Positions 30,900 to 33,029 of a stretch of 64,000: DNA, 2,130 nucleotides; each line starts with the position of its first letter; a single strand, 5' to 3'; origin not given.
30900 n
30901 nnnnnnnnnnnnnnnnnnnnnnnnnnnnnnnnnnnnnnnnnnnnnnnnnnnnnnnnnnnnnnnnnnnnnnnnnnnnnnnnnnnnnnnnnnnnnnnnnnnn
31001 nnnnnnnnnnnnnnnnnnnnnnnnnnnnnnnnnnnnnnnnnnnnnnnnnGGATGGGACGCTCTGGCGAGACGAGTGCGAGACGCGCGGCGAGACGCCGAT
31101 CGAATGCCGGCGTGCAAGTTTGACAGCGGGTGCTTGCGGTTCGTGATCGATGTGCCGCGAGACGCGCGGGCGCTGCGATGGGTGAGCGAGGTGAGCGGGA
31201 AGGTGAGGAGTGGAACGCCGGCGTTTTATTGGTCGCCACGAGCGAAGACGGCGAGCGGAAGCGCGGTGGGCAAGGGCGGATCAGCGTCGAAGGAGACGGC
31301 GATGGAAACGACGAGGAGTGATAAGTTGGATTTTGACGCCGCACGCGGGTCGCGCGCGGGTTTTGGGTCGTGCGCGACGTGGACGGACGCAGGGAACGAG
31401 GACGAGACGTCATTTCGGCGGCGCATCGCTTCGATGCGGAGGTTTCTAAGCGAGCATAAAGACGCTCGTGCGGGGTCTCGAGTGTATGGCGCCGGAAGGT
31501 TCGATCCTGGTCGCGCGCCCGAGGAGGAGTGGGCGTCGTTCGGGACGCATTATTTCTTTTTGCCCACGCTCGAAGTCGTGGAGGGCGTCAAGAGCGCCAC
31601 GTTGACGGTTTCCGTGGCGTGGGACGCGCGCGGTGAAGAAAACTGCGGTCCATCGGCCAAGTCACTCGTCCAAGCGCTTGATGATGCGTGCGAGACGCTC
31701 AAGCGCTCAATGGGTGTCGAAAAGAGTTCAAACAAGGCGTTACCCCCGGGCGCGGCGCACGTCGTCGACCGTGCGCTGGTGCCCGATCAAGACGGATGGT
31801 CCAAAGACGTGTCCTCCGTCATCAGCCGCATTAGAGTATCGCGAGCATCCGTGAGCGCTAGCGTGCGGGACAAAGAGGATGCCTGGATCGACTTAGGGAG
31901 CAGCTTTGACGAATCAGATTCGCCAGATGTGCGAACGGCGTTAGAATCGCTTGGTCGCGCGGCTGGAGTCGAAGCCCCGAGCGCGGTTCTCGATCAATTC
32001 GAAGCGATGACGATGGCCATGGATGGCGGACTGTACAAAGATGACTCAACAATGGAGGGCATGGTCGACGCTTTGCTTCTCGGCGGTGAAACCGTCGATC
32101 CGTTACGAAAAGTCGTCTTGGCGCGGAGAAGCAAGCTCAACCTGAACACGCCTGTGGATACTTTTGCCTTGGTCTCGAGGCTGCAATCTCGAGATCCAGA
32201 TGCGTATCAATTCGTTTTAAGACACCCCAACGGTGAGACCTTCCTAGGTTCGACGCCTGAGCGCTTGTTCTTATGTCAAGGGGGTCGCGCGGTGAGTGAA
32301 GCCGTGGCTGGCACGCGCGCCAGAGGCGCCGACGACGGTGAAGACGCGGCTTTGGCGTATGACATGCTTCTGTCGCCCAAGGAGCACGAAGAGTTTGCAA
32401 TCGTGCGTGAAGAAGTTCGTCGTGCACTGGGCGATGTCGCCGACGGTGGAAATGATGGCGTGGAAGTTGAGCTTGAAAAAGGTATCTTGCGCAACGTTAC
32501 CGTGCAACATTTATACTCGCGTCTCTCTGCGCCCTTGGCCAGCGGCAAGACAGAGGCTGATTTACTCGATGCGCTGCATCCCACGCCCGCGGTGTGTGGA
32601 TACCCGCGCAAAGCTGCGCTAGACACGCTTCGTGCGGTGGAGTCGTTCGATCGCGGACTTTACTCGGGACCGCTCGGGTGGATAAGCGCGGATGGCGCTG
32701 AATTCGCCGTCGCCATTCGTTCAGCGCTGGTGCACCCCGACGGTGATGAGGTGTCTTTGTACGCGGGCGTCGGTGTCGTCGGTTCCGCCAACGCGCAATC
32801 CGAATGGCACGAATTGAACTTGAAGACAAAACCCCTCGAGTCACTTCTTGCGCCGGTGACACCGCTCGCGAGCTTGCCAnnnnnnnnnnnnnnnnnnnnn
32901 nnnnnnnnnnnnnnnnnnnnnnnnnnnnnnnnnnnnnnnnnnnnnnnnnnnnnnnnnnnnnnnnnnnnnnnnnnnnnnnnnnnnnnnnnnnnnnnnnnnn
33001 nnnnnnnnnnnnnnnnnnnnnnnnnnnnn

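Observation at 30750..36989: Intact single-ORF PHYLLO fusion with a complete MenF module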

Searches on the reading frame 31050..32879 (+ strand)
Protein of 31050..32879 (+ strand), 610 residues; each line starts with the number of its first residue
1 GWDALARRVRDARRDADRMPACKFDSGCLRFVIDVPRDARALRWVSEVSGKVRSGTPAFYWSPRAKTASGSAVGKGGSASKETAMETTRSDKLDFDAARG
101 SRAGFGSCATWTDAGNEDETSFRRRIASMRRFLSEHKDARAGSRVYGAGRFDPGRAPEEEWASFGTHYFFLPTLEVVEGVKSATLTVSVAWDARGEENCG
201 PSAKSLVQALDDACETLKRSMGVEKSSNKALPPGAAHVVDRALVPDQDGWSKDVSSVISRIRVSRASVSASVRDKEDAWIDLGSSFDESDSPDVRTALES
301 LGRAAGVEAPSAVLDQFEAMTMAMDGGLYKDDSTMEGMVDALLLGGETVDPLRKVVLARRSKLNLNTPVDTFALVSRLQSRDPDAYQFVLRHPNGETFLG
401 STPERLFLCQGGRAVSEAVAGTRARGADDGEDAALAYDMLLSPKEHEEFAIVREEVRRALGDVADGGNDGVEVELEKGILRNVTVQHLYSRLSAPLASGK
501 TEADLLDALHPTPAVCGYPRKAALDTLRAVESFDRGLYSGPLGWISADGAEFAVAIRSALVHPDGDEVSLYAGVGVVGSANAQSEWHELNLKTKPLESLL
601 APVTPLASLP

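Call 11: search_solved_structures(query=window:31050-32879:+, show_alignments=3, max_evalue=0.00001)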
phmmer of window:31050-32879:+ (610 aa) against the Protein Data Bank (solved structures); distinct sequences matched with E-value up to 0.00001: 33.
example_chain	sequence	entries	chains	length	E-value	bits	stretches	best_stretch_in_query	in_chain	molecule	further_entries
8w6v_A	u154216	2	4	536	7.4e-69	236.1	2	342-595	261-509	Isochorismate synthase 1, chloroplastic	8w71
3gse_A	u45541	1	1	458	2.4e-41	145.2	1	351-601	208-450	Menaquinone-specific isochorismate synthase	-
3os6_A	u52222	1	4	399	1.5e-29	106.3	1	351-594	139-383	Isochorismate synthase DhbC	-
5cwa_A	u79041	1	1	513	1.9e-29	106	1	355-607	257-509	Anthranilate synthase component 1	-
2eua_A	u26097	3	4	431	2.7e-29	105.5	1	351-600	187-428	Menaquinone-specific isochorismate synthase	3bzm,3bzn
1qdl_A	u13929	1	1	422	5.6e-29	104.4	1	372-599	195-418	PROTEIN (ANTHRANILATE SYNTHASE (TRPE-SUBUNIT))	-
7bvd_A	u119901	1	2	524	2e-28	102.6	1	348-606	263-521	Anthranilate synthase component 1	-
5jxz_A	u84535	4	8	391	2.9e-28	102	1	332-595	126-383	Isochorismate synthase EntC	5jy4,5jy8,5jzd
3hwo_A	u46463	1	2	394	3e-28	102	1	332-595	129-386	Isochorismate synthase entC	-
5kck_A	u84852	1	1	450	3.1e-22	82.1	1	356-595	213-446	Anthranilate synthase component I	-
4grh_A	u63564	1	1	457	6.3e-22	81.1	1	354-596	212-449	aminodeoxychorismate synthase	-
9va5_A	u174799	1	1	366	5.3e-21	78.1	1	346-594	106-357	isochorismate synthase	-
9v0m_A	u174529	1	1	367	5.3e-21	78.1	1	346-594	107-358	isochorismate synthase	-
7qu9_A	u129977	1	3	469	2.6e-20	75.8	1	368-592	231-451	Anthranilate synthase component I family protein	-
7pi1_AAA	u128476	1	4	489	5.9e-20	74.6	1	364-589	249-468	Aminodeoxychorismate synthase component 1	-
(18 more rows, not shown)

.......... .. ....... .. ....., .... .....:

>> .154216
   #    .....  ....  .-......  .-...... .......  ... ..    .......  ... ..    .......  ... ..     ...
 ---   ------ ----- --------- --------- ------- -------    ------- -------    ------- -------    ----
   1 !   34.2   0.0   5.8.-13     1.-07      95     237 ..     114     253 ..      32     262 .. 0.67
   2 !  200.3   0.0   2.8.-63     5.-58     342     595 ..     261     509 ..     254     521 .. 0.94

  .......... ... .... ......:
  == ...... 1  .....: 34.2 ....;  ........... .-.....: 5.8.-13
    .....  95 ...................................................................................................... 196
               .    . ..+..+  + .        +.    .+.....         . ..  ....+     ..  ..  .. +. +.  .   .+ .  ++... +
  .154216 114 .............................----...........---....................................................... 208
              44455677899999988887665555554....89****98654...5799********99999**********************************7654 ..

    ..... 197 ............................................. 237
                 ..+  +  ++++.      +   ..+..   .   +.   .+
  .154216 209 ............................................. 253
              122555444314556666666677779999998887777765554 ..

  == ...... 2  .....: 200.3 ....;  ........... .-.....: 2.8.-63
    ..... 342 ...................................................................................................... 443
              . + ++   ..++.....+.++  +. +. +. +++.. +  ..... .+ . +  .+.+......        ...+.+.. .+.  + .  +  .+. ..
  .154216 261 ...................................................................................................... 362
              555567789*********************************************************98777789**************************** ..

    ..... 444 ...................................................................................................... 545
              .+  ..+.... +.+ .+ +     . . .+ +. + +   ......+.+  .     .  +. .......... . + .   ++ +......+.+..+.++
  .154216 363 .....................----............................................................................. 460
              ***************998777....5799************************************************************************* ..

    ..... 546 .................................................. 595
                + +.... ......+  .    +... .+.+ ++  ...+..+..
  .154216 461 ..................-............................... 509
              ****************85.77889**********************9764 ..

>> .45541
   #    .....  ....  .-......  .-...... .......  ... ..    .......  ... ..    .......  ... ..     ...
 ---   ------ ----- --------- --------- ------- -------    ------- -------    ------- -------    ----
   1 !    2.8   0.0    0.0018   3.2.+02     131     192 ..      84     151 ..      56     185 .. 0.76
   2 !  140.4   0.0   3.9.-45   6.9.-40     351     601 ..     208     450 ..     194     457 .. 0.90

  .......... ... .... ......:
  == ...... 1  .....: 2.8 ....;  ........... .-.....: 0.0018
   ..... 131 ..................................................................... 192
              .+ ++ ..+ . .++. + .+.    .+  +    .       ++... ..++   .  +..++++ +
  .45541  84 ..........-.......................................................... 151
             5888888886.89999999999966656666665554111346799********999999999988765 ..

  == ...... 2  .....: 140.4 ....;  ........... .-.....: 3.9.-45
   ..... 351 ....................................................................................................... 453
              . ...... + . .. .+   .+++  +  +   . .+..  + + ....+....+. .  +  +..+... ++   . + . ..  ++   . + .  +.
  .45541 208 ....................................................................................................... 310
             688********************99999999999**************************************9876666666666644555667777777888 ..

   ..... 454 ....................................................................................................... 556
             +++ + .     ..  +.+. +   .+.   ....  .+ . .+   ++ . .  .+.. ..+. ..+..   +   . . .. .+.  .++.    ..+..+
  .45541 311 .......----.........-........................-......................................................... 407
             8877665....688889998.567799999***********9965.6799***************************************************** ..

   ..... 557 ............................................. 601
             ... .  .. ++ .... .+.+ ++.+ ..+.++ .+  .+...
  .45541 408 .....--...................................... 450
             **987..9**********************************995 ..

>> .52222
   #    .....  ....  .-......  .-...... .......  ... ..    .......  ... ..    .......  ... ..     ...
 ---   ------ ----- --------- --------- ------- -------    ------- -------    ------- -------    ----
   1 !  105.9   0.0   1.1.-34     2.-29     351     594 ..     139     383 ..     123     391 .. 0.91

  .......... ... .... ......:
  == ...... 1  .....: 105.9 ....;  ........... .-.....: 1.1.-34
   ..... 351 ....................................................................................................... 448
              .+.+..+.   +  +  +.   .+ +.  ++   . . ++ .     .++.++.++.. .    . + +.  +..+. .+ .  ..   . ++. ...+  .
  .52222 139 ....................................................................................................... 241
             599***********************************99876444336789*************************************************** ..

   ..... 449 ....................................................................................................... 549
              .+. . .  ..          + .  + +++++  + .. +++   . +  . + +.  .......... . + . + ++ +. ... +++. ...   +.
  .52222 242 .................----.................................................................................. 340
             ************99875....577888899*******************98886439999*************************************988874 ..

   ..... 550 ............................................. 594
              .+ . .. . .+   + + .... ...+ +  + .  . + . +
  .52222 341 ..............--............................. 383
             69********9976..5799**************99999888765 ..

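Call 18: find_homologous_proteins(query=window:31110-32879:+, max_evalue=1e-15)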
Query window:31110-32879:+ (590 aa): 450 proteins with E <= 1e-15 among 8000 candidates; the best 120 are listed.
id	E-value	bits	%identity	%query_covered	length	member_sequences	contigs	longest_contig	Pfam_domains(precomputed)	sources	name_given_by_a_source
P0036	6.3e-130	453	69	54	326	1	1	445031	PF00425.25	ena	-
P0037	1.6e-115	405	73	43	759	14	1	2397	PF02776.24,PF00425.25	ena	-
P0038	1.0e-110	389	66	48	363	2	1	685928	PF00425.25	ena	-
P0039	1.2e-101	359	72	39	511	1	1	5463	PF02776.24,PF00425.25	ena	-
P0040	2.4e-101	358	68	42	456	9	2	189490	PF02776.24,PF00425.25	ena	-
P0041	1.5e-98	349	66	43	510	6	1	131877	PF00425.25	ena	-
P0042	1.8e-82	296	51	43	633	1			PF00425.25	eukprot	eukprot:Gb_24332 [translate_table: standard]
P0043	2.8e-78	282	35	97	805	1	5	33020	PF00425.25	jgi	jgi:isochorismate synthase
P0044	1.9e-71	260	34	99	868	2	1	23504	PF00425.25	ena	-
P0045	2.6e-69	253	31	98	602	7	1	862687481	PF00425.25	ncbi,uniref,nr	ncbi:isochorismate synthase, chloroplastic isoform X3 [Cryptomeria japonica]|uniref:isochorismate sy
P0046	2.4e-68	249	45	43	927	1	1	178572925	PF02776.24,PF16582.12,PF00425.25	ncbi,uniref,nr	ncbi:hypothetical protein KP509_21G066100 [Ceratopteris richardii]|uniref:isochorismate synthase n=1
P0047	2.6e-67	246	50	44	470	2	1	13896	PF00425.25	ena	-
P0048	5.3e-67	245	45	44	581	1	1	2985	PF00425.25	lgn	-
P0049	5.9e-67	245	37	72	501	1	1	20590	PF00425.25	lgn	-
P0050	3.2e-66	242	54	36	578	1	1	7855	PF00425.25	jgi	jgi:isochorismate synthase / 2-succinyl-5-enolpyruvyl-6-hydroxy-3-cyclohexene-1-carboxylate synthase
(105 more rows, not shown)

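Call 43: find_encoding_contigs(protein=P0036, flank=8000, max_places=2)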
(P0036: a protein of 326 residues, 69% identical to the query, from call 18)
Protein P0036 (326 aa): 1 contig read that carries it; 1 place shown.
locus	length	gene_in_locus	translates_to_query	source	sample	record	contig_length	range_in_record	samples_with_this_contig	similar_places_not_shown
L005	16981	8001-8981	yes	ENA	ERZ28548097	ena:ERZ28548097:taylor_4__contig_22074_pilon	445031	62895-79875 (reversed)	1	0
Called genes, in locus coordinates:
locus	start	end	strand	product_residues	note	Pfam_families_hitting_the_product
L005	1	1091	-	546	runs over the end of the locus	PF13691:Lactamase_B_4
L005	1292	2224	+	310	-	PF00248:Aldo_ket_red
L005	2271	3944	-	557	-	-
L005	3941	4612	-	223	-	PF00153:Mito_carr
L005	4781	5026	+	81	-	-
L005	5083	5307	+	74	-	-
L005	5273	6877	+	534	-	PF00270:DEAD, PF04851:ResIII (faint), PF00271:Helicase_C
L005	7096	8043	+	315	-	-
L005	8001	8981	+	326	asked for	PF00425:Chorismate_bind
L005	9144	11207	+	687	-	PF02776:TPP_enzyme_N, PF16582:TPP_enzyme_M_2, PF00205:TPP_enzyme_M (weak)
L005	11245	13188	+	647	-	PF13378:MR_MLE_C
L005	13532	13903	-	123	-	-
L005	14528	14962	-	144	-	PF08216:CTNNBL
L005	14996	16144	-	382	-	PF08216:CTNNBL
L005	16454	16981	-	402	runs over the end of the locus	-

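Call 44: find_encoding_contigs(protein=P0038, flank=8000, max_places=2)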
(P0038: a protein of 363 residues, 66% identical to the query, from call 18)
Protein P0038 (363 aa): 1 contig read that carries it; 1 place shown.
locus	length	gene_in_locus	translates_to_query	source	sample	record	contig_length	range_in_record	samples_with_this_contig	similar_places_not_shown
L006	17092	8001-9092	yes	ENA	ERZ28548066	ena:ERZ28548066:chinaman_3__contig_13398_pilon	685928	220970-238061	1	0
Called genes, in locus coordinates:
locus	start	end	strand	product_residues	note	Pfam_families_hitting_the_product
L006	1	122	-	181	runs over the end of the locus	-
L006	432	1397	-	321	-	-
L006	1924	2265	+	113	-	-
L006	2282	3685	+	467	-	-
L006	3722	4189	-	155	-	-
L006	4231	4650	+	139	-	-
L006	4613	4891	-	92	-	PF08729:HUN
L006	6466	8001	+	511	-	-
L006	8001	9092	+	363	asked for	PF00425:Chorismate_bind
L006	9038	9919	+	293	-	PF02776:TPP_enzyme_N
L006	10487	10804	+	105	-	-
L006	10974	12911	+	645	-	PF21508:MenC_N (weak), PF13378:MR_MLE_C, PF00561:Abhydrolase_1, PF12146:Hydrolase_4 (weak)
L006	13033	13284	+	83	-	-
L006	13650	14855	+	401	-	PF01757:Acyl_transf_3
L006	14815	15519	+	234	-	-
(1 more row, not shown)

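Call 50: predict_structure(alignment_id=A3)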
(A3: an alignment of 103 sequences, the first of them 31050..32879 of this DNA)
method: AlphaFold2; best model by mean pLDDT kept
length: 610 residues; sequences in the alignment: 103
mean_pLDDT: 84.6   pTM: 0.86
mean pLDDT of the five models: 84.6, 83.9, 83.1, 83.1, 82.8
residues with pLDDT >= 90: 392; 70-90: 86; 50-70: 78; < 50: 54
segments of 3 or more residues with pLDDT < 50: 67-78, 82-92, 277-281, 283-292, 325-333
pLDDT, mean of each block of 10 residues (from residue 1): 92 90 83 92 93 88 70 46 48 57 96 75 90 75 90 92 95 94 94 77 91 93 69 85 98 97 91 60 44 55 55 58 49 54 57 97 97 95 95 97 95 95 95 94 93 97 97 90 94 97 95 96 96 97 95 96 97 96 96 94 85
secondary structure, 60 per line:
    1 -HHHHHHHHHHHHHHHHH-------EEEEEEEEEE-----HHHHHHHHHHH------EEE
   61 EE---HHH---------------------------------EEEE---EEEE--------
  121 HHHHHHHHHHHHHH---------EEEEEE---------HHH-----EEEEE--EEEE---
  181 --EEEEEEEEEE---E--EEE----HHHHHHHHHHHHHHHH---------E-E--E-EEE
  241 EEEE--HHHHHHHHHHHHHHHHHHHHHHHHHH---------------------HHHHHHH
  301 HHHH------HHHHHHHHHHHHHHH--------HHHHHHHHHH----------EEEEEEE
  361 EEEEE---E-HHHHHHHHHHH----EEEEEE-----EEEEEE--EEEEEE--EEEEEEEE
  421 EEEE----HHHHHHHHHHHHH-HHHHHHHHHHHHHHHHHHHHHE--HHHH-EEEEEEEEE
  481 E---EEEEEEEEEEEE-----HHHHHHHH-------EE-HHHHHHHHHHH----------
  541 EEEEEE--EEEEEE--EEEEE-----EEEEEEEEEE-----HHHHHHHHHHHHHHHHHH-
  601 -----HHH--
elements in order: H2-18 E26-35 H41-51 E58-62 E102-105 E109-112 H121-134 E144-149 E167-171 E174-177 E183-192 E199-201 H206-221 E238-244 H247-272 H294-304 H311-325 H334-343 E354-365 H371-381 E386-391 E397-402 E405-410 E413-424 H429-441 H443-463 H467-470 E472-481 E485-496 H502-509 H520-530 E541-546 E549-554 E557-561 E567-576 H582-599

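Call 52: fold_search(model_id=the predicted structure, library=pdb)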
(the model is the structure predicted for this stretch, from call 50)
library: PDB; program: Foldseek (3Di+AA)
matches with E <= 10: 655; with E <= 0.001: 97
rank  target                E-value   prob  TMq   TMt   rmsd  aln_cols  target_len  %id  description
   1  8w6v_B                1.2e-40  1.00  0.69  0.85   4.3       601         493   28  Structural basis of chorismate isomerization by Arabidopsis isochorismate synthase ICS1 (released 2024-05-22)
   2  8w6v_A                2.5e-40  1.00  0.69  0.85   4.3       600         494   28  Structural basis of chorismate isomerization by Arabidopsis isochorismate synthase ICS1 (released 2024-05-22)
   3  3bzn                  7.6e-36  1.00  0.64  0.90   3.5       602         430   21  Crystal Structure of Open form of Menaquinone-Specific Isochorismate Synthase, MenF (released 2008-05-20)
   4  3gse                  2.1e-35  1.00  0.62  0.87   5.1       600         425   23  Crystal structure of menaquinone-specific isochorismate synthase from Yersinia pestis CO92 (released 2009-05-05)
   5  2eua_A                4.7e-34  1.00  0.63  0.88   3.9       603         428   22  Structure and Mechanism of MenF, the Menaquinone-Specific Isochorismate Synthase from Escherichia Coli (released 2006-12-05)
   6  3bzm                  9.7e-34  1.00  0.63  0.88   3.8       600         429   21  Crystal Structure of Open form of Menaquinone-Specific Isochorismate Synthase, MenF (released 2008-05-20)
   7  7pi1_BBB              7.4e-27  1.00  0.58  0.76   7.4       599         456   17  Bacillus subtilis PabB (released 2022-09-07)
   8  7pi1_CCC              9.7e-27  1.00  0.58  0.75   7.3       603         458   17  Bacillus subtilis PabB (released 2022-09-07)
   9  5cwa                  6.9e-26  1.00  0.59  0.70   6.8       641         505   18  Structure of Anthranilate Synthase Component I (TrpE) from Mycobacterium tuberculosis with inhibitor bound (released 2015-08-12)
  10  7pi1_AAA              1.5e-25  1.00  0.56  0.73   7.3       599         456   16  Bacillus subtilis PabB (released 2022-09-07)
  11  7qu9_C                2.1e-25  1.00  0.58  0.76   5.8       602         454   17  Structure of aminodeoxychorismate synthase component 1 (PabB) from Bacillus subtilis spizizenii. (released 2023-01-25)
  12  5jy9_B                2.9e-25  1.00  0.54  0.76   5.8       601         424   16  An iron-bound structure of the salicylate synthase Irp9 (released 2016-07-20)
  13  7pi1_DDD              3.7e-25  1.00  0.57  0.74   7.4       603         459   16  Bacillus subtilis PabB (released 2022-09-07)
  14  7qu9_B                7.5e-25  1.00  0.56  0.74   7.1       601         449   16  Structure of aminodeoxychorismate synthase component 1 (PabB) from Bacillus subtilis spizizenii. (released 2023-01-25)
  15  3hwo_B                8.9e-25  1.00  0.50  0.78   8.8       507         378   19  Crystal structure of Escherichia coli enterobactin-specific isochorismate synthase EntC in complex with isochorismate (released 2010-02-16)
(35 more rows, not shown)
